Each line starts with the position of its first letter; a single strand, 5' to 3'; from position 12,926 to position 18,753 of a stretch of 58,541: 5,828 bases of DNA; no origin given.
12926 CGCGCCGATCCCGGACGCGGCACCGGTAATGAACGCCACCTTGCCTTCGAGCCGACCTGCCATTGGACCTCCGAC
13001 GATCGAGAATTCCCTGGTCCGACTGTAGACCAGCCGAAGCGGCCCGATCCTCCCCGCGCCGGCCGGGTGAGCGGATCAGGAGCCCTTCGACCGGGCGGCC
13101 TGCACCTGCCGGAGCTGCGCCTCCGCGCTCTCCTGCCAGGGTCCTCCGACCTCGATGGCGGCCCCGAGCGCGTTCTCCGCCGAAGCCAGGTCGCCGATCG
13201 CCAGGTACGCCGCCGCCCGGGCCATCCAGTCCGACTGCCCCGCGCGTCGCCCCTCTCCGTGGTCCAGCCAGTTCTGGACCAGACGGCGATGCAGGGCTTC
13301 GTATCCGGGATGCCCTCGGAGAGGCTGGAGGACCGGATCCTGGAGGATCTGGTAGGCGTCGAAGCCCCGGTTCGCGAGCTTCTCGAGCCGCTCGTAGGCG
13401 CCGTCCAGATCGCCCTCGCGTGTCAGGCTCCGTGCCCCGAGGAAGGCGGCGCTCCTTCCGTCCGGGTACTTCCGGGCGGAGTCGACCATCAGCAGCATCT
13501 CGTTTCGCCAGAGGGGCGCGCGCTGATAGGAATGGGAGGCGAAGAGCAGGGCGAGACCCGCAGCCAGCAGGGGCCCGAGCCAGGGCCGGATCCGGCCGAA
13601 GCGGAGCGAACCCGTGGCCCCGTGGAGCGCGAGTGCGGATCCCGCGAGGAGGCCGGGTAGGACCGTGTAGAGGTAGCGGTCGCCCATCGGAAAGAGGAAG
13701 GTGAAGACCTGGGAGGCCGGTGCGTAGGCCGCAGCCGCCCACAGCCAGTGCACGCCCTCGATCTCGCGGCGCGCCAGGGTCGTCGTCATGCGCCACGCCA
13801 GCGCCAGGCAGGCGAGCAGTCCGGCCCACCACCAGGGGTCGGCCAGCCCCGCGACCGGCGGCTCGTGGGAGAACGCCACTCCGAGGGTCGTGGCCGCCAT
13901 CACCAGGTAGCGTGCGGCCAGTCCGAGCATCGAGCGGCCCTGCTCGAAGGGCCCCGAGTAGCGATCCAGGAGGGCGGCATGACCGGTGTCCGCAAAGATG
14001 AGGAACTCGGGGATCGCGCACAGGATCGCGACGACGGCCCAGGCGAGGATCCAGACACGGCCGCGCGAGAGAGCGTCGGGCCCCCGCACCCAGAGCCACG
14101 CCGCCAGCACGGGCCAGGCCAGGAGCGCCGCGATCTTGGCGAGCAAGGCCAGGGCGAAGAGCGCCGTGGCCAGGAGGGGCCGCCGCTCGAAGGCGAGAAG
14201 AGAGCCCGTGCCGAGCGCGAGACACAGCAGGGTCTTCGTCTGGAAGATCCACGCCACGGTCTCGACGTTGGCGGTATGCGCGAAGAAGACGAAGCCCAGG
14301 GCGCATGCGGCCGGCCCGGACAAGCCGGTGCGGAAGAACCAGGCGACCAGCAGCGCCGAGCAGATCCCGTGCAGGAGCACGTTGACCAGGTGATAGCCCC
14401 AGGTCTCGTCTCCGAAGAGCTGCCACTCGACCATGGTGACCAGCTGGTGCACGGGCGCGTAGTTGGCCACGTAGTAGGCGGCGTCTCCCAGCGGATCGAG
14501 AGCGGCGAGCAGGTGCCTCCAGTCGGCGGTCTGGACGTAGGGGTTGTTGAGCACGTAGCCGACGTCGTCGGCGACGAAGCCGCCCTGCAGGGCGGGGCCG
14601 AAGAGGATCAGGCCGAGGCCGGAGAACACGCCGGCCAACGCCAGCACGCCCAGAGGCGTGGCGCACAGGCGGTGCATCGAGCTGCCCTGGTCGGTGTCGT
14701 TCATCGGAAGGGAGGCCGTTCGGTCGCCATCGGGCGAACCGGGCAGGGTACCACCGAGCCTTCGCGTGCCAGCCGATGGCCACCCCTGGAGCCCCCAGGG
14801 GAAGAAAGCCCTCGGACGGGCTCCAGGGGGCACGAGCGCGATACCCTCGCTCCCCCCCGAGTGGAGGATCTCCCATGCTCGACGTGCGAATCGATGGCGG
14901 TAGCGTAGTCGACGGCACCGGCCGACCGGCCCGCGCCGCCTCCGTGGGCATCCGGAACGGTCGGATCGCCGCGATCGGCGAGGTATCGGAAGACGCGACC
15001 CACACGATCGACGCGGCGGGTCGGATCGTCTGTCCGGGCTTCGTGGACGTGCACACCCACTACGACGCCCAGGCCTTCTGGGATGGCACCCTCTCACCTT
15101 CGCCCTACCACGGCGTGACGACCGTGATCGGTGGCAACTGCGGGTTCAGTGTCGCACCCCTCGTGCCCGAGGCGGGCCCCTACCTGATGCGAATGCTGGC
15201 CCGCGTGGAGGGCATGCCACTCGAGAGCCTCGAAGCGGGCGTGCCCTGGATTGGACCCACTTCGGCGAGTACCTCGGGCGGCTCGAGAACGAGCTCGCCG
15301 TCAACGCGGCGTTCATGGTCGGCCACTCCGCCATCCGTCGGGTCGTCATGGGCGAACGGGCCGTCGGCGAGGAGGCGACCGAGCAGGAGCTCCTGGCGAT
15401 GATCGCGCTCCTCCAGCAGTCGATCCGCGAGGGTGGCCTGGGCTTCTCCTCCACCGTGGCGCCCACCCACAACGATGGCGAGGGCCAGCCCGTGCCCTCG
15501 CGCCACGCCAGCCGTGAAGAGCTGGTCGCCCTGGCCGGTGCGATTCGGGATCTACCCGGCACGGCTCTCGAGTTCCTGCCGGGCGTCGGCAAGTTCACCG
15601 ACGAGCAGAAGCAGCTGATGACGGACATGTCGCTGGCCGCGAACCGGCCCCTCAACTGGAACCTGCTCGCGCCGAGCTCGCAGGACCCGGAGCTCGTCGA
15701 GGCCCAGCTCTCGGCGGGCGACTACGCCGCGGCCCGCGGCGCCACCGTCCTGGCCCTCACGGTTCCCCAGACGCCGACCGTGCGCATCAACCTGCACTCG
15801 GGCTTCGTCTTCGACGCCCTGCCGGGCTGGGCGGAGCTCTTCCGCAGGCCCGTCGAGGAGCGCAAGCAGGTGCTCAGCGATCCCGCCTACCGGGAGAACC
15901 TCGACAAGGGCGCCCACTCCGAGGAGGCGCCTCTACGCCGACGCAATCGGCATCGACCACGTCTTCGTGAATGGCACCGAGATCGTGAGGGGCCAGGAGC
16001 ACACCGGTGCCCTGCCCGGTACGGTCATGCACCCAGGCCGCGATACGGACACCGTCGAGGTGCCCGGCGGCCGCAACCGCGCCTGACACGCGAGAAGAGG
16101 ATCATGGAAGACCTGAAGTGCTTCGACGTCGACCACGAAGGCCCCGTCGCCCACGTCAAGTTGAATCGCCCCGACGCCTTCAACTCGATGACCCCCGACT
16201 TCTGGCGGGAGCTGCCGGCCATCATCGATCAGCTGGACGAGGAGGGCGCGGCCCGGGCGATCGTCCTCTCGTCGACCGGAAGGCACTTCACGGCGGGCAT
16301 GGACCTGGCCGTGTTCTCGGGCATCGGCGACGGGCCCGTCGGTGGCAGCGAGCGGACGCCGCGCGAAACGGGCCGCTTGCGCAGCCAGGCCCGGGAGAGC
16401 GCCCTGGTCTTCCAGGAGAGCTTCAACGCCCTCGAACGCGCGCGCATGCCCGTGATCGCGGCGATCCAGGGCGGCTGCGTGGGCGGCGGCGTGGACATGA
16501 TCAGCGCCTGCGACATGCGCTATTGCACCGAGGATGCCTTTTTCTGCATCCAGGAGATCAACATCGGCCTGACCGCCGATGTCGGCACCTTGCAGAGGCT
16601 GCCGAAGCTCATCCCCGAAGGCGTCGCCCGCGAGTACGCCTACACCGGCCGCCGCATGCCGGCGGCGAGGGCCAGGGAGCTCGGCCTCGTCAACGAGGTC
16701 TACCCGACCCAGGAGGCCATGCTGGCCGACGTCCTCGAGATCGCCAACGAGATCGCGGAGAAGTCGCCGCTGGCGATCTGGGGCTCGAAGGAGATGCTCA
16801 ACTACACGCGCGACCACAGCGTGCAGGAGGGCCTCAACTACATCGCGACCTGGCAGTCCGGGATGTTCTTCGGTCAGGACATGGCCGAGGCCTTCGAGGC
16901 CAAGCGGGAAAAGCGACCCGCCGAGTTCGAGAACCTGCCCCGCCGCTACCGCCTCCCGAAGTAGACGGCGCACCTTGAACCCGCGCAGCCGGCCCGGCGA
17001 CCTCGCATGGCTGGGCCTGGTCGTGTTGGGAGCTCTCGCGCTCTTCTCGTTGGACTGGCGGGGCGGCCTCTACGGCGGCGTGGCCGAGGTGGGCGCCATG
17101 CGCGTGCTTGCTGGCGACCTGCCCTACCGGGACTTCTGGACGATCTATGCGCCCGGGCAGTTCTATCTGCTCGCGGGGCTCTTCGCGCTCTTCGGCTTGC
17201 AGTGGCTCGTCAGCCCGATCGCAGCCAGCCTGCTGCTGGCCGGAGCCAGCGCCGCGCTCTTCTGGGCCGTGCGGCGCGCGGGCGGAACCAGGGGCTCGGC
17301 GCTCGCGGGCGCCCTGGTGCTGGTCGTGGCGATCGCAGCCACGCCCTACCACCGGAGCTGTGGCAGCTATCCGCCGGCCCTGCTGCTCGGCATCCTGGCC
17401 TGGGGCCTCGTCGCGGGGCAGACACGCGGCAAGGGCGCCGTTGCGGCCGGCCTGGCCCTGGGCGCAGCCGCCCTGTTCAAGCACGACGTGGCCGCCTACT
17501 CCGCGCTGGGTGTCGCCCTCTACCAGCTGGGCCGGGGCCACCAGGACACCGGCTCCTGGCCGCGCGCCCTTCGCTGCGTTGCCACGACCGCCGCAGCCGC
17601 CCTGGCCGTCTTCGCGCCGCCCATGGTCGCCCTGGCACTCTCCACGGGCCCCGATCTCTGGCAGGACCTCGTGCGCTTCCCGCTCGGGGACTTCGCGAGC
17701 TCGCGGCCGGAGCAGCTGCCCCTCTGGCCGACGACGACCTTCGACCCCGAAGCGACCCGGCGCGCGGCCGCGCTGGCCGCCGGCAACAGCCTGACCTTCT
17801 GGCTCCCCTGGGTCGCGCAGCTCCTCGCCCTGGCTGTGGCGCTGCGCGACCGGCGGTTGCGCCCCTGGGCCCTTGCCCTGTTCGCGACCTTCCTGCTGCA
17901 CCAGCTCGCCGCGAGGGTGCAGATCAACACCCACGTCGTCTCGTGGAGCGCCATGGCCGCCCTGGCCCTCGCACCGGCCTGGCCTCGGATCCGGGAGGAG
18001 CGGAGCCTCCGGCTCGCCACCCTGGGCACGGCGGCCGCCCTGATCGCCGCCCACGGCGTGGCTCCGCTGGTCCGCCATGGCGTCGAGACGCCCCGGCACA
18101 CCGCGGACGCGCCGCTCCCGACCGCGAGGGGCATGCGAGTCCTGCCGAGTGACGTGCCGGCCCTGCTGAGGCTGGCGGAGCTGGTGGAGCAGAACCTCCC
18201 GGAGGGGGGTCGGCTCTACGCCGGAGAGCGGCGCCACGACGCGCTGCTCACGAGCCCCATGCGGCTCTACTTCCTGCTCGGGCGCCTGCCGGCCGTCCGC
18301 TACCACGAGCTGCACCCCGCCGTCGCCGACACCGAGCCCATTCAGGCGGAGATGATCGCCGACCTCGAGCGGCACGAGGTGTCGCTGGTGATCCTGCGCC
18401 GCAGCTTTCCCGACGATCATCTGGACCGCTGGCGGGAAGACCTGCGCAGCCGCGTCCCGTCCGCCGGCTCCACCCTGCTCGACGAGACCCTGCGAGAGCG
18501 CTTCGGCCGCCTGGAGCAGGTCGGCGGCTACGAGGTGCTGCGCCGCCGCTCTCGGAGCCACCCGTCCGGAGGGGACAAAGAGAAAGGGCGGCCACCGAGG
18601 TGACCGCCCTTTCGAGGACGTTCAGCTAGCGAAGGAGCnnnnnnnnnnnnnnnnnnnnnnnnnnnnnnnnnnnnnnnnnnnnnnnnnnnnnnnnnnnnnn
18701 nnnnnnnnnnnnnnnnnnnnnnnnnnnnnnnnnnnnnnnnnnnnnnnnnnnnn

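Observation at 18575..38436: Two inverted paralogous PEP-CTERM gene units bracket an 18.3-kb envelope-biogenesis cassette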

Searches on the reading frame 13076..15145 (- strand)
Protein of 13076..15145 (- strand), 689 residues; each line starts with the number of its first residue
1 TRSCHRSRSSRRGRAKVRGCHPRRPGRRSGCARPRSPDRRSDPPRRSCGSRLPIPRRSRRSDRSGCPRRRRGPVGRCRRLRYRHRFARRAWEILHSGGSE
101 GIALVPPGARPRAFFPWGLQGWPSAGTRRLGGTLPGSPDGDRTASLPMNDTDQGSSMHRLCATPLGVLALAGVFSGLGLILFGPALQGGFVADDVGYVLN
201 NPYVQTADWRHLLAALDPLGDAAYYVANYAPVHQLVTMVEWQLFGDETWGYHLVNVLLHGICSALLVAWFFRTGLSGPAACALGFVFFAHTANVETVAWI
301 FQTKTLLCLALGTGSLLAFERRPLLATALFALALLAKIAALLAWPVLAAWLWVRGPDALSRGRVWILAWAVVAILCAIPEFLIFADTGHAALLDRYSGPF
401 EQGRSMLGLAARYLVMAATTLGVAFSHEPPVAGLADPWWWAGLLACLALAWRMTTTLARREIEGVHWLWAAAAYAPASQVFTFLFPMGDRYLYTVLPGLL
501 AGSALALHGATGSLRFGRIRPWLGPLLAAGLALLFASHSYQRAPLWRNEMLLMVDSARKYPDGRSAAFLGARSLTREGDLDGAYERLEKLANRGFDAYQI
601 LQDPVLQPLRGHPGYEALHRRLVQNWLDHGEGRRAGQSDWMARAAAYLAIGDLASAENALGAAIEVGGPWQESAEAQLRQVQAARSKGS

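Call 7: search_protein_families(library=pfam, proteins=[window:13076-15145:-], max_evalue=0.01)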
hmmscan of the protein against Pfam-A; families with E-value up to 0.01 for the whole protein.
window:13076-15145:- (689 aa): 0 families

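Call 12: search_protein_families(library=ncbifam, proteins=[window:13076-15145:-], max_evalue=0.01)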
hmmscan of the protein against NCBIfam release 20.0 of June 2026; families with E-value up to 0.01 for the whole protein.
window:13076-15145:- (689 aa): 2 families
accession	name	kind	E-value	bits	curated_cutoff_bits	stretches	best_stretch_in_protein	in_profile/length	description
NF047558.1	TPR_END_plus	domain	0.00073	19.4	32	0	571-618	6-54/56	TPR end-of-group domain-containing protein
TIGR03504.1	FimV_Cterm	subfamily_domain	0.0032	17.5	30.65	0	643-672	5-34/44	FimV/HubP family polar landmark protein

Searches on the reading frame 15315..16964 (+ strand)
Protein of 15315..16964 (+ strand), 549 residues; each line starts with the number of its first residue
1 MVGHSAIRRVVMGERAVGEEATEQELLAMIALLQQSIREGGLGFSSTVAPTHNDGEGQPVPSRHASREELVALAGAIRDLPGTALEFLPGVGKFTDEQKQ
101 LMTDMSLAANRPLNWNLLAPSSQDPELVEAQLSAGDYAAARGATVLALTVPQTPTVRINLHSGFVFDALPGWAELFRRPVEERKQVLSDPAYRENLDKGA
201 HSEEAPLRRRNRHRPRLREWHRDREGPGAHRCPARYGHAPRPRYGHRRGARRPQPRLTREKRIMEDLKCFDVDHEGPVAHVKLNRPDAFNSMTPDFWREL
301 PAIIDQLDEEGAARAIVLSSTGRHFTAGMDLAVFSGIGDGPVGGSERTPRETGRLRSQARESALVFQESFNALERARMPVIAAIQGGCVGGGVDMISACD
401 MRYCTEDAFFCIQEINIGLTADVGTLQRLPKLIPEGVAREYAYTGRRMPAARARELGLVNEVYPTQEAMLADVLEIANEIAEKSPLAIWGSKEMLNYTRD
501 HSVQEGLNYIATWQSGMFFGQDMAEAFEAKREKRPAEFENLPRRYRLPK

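Call 7: search_protein_families(library=pfam, proteins=[window:15315-16964:+], max_evalue=0.01)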
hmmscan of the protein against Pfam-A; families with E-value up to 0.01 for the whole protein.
window:15315-16964:+ (549 aa): 2 families
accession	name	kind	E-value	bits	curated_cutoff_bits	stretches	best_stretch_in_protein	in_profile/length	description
PF00378.25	ECH_1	-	6.1e-44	150.7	27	1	276-539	4-249/251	Enoyl-CoA hydratase/isomerase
PF16113.10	ECH_2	-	6.5e-25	88.8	27.2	1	279-467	2-176/335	Enoyl-CoA hydratase/isomerase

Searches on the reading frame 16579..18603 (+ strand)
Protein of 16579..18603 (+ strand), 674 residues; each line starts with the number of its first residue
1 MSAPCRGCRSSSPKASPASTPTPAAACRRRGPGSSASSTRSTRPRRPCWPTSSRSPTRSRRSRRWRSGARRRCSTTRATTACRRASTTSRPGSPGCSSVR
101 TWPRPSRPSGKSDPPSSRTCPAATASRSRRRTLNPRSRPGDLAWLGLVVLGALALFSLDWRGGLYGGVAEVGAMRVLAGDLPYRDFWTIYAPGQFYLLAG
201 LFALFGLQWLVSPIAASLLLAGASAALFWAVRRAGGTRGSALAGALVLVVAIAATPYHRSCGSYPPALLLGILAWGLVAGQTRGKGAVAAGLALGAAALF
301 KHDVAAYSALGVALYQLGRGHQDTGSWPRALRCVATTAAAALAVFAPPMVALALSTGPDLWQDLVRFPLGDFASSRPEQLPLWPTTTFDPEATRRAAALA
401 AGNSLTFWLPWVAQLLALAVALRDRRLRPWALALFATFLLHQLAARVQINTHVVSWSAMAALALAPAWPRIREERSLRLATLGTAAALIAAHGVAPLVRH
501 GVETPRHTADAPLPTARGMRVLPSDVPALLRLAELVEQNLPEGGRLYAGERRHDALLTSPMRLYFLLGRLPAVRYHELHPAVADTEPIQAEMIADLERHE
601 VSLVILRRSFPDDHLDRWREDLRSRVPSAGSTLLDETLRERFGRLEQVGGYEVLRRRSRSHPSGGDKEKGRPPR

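Call 7: search_protein_families(library=pfam, proteins=[window:16579-18603:+], max_evalue=0.01)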
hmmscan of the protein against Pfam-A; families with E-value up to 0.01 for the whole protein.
window:16579-18603:+ (674 aa): 0 families

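Call 12: search_protein_families(library=ncbifam, proteins=[window:16579-18603:+], max_evalue=0.01)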
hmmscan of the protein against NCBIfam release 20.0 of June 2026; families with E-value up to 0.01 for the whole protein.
window:16579-18603:+ (674 aa): 0 families

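Call 34: find_homologous_proteins(query=window:16975-18603:+, max_evalue=1e-10)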
Query window:16975-18603:+ (542 aa): 82 proteins with E <= 1e-10 among 8000 candidates.
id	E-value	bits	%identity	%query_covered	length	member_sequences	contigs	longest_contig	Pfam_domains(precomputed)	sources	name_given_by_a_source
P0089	0.0e+0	1187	100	100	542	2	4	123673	-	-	-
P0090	2.6e-246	836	75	96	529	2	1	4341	-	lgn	-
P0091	7.8e-170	584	56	99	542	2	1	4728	-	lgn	-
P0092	1.9e-168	579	57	98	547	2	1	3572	-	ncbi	-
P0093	3.1e-168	579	56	99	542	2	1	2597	-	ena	-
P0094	5.5e-160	552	57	94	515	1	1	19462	-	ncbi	-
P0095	3.2e-158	546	59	89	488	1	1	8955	-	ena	-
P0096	7.1e-145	502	55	92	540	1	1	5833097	-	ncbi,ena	-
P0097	2.6e-125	437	48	94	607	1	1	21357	-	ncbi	-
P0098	2.2e-99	352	46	96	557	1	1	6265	-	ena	-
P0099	2.4e-97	345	40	94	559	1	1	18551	-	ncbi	-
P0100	6.6e-90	320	42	92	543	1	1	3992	-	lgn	-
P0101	5.0e-88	314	43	92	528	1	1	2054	-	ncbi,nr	ncbi:MAG: hypothetical protein R3263_09520, partial [Myxococcota bacterium]|nr:hypothetical protein 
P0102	1.2e-87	313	44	96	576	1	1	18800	-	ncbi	-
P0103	3.0e-86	308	36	96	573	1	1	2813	-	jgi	jgi:hypothetical protein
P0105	3.6e-84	301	41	94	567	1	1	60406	PF13231.13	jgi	jgi:hypothetical protein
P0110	4.7e-76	275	39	92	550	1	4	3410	PF13231.13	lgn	-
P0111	4.8e-75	271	37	91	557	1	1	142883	PF13231.13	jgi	jgi:hypothetical protein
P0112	4.9e-69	251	34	95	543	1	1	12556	PF13231.13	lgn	-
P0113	6.7e-69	251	35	92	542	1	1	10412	PF13231.13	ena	-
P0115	9.1e-67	244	35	93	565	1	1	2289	PF13231.13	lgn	-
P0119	1.8e-62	230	35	92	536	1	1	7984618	PF13231.13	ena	-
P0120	4.4e-62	228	37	96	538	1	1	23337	PF13231.13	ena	-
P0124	1.8e-58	217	36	92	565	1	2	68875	PF13231.13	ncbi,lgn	-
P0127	2.4e-57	213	36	91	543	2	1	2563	PF13231.13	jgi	-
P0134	6.4e-55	205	36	90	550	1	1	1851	PF13231.13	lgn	-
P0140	3.6e-51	192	33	91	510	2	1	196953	PF13231.13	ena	-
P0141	6.2e-51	192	34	92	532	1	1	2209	PF13231.13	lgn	-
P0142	2.2e-50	190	34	94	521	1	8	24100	PF13231.13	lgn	-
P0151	5.8e-35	139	29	94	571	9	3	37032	PF13231.13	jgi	jgi:hypothetical protein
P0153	1.8e-33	134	43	26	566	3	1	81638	PF13231.13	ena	-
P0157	1.3e-29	121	29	90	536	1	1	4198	PF13231.13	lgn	-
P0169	9.7e-16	75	37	17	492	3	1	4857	PF13231.13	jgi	jgi:hypothetical protein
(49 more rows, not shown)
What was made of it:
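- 16975..18603 (+): u542b: 542-aa membrane protein, GT-C/PMT_2-like. It is the outside-left neighbour, convergent with copy A. Its last 9 codons and TGA stop (18601-18603) are encoded by the copy-A terminator sequence. Homologs carry PF13231 (call 34).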

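Call 35: find_encoding_contigs(protein=P0090, flank=10000, max_places=4)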
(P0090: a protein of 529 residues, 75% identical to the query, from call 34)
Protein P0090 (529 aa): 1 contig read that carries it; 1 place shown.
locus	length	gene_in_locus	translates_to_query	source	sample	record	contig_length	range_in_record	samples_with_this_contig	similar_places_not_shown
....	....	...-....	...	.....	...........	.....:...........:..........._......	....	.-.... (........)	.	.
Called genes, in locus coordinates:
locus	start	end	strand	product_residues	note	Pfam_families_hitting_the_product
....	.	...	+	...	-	?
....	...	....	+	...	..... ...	-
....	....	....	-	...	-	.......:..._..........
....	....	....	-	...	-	?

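Call 36: find_encoding_contigs(protein=P0094, flank=10000, max_places=4)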
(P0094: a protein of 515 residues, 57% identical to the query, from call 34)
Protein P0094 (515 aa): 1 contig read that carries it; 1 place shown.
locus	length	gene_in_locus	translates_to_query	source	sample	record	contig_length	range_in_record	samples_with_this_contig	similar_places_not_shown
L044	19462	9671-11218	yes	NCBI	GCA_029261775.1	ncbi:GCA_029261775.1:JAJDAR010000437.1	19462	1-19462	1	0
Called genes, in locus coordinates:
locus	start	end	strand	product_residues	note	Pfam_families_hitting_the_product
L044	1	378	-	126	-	?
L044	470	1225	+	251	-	PF01790:LGT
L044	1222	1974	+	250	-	PF13489:Methyltransf_23 (weak), PF13649:Methyltransf_25, PF13847:Methyltransf_31, PF08241:Methyltransf_11, PF08242:Methyltransf_12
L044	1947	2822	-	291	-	PF06283:ThuA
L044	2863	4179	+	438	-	PF07690:MFS_1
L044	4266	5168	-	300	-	PF06283:ThuA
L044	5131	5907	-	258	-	PF00106:adh_short, PF08659:KR, PF01370:Epimerase (weak), PF13561:adh_short_C2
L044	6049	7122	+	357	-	PF01636:APH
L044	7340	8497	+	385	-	PF02771:Acyl-CoA_dh_N, PF02770:Acyl-CoA_dh_M, PF00441:Acyl-CoA_dh_1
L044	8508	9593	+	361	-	PF02771:Acyl-CoA_dh_N, PF02770:Acyl-CoA_dh_M (faint), PF00441:Acyl-CoA_dh_1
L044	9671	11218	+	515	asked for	-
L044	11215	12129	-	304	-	PF00296:Bac_luciferase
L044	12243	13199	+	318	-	PF04116:FA_hydroxylase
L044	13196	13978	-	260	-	PF00561:Abhydrolase_1, PF00975:Thioesterase (faint), PF12146:Hydrolase_4 (weak), PF12697:Abhydrolase_6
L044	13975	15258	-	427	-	PF00296:Bac_luciferase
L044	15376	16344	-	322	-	PF00355:Rieske, PF19298:KshA_C, PF19112:VanA_C (faint)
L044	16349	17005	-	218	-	PF00440:TetR_N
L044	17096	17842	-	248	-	-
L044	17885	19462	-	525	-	?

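Call 37: find_encoding_contigs(protein=P0096, flank=10000, max_places=4)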
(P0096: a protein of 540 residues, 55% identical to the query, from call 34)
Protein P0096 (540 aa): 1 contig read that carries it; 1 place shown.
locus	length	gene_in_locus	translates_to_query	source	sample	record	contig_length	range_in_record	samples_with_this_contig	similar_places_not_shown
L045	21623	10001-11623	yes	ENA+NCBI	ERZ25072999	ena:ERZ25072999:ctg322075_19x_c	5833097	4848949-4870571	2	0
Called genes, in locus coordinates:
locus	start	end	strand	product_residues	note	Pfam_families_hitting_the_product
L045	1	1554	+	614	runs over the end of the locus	PF02543:Carbam_trans_N, PF16861:Carbam_trans_C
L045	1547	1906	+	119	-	-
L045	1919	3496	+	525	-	PF13231:PMT_2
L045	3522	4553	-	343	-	PF00149:Metallophos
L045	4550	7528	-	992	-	PF08757:CotH (weak), PF13229:Beta_helix, PF05048:NosD (weak)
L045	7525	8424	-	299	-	-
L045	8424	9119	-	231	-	PF02308:MgtC (weak), PF16316:DUF4956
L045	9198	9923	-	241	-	PF09359:VTC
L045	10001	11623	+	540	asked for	-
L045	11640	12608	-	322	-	PF00535:Glycos_transf_2, PF13641:Glyco_tranf_2_3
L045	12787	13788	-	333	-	PF00535:Glycos_transf_2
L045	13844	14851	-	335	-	PF21959:DUF6923 (faint)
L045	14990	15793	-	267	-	PF03808:Glyco_tran_WecG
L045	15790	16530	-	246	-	PF01648:ACPS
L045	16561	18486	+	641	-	PF00004:AAA (faint), PF13191:AAA_16 (weak), PF13401:AAA_22 (weak), PF13604:AAA_30 (faint), PF25199:nSTAND_NTPase5 (faint), PF13401:AAA_22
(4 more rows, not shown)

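Call 51: search_protein_families(library=pfam, proteins=[window:16975-18603:+], max_evalue=0.05)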
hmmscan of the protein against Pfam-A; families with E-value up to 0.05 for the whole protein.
window:16975-18603:+ (542 aa): 0 families
